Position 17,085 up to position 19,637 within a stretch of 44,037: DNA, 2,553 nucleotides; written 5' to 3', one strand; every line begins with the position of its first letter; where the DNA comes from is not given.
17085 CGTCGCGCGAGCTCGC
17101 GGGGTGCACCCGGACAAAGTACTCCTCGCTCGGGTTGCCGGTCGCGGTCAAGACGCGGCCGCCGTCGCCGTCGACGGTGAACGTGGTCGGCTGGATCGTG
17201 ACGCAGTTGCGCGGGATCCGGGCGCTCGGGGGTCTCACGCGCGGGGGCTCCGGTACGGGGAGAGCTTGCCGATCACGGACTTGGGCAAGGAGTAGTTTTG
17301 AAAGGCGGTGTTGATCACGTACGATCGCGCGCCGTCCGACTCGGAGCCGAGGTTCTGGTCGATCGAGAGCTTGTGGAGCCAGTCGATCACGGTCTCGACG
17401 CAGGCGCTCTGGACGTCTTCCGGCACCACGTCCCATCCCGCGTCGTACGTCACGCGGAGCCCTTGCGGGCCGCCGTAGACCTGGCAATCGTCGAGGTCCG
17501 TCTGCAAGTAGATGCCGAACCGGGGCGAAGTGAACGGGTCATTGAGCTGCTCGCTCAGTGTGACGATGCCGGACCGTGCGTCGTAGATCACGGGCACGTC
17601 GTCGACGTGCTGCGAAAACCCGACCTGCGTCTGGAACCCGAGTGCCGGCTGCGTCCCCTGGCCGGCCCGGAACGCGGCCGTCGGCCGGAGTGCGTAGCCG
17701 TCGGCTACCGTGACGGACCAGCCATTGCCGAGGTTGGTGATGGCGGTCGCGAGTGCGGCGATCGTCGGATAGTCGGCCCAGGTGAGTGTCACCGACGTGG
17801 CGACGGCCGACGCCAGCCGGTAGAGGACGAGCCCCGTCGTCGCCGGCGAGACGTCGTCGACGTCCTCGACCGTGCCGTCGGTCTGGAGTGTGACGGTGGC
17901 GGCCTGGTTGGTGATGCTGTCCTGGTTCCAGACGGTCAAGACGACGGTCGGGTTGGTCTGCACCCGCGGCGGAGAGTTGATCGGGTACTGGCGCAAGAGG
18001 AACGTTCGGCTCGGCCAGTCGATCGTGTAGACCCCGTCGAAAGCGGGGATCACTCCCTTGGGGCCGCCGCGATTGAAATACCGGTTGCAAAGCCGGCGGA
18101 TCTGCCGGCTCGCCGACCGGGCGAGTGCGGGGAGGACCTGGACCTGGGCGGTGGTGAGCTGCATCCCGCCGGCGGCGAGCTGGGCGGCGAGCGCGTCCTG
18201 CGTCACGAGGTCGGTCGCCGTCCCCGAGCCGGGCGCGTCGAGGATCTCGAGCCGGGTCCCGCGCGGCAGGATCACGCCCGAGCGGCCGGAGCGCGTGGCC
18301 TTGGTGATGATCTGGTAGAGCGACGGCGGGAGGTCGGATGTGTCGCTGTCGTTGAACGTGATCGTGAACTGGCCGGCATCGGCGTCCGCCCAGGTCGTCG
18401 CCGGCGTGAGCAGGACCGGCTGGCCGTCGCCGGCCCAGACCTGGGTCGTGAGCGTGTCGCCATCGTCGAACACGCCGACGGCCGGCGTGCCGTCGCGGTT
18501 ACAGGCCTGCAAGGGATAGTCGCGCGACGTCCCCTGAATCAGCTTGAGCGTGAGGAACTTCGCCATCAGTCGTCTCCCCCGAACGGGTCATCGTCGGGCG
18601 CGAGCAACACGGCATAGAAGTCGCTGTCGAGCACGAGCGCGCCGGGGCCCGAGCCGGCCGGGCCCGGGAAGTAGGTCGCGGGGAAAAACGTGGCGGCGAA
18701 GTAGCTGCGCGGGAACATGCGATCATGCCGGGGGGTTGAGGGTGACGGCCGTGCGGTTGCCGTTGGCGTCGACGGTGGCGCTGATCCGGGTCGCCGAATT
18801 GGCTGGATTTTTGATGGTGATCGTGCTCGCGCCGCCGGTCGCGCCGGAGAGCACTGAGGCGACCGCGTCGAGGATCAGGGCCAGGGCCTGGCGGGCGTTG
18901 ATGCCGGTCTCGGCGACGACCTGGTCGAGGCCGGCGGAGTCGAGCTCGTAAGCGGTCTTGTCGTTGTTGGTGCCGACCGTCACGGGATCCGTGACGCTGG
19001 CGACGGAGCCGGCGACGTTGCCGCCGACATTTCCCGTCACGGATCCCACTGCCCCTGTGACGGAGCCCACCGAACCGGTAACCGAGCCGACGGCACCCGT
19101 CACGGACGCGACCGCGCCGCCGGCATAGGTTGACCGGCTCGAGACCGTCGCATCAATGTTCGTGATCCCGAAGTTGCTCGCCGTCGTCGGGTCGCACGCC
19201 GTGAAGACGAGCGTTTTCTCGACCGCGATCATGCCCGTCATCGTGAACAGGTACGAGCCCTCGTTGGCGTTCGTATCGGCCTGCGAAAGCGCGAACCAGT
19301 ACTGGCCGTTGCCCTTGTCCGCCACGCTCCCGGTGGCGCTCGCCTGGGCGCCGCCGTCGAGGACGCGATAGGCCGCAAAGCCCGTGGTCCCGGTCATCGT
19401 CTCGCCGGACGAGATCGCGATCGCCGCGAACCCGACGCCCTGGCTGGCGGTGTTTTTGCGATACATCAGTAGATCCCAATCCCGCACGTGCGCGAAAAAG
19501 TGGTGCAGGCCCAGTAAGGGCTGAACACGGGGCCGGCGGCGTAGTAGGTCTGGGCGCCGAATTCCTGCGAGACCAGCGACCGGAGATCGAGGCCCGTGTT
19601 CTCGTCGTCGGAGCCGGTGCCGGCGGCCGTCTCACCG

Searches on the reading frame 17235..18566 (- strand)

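Call 10: search_protein_families(library=pfam, proteins=[window:17235-18566:-], max_evalue=0.05)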
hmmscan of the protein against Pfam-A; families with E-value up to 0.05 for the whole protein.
window:17235-18566:- (443 aa): 0 families

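Call 21: search_protein_families(library=ncbifam, proteins=[window:17235-18566:-], max_evalue=0.05)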
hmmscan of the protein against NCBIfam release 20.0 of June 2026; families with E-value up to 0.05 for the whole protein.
window:17235-18566:- (443 aa): 0 families

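Call 29: search_protein_families(library=phrogs, proteins=[window:17235-18566:-], max_evalue=0.01)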
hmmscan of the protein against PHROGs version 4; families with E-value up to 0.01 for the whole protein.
window:17235-18566:- (443 aa): 1 family
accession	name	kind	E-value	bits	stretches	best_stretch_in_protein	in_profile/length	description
phrog_30828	-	unknown function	0.0074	16.4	1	368-432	221-284/333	-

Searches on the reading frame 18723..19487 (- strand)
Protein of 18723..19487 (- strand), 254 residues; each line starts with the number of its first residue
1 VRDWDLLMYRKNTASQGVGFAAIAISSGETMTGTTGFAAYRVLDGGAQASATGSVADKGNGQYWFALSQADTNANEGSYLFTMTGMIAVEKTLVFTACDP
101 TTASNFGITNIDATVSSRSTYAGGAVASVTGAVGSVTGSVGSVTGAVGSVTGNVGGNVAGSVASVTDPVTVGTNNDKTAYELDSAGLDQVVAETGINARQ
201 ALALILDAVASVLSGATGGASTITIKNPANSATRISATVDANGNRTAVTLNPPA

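Call 21: search_protein_families(library=ncbifam, proteins=[window:18723-19487:-], max_evalue=0.05)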
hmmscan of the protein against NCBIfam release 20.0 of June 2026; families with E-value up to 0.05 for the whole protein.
window:18723-19487:- (254 aa): 1 family
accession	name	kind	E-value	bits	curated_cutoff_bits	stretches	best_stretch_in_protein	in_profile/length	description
NF047709.1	RiPP_TigB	exception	0.0095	16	70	1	111-165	13-68/68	methyl-cyclopropylglycine-containing RiPP peptide TigB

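Call 29: search_protein_families(library=phrogs, proteins=[window:18723-19487:-], max_evalue=0.01)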
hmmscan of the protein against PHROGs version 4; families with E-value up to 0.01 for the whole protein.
window:18723-19487:- (254 aa): 0 families
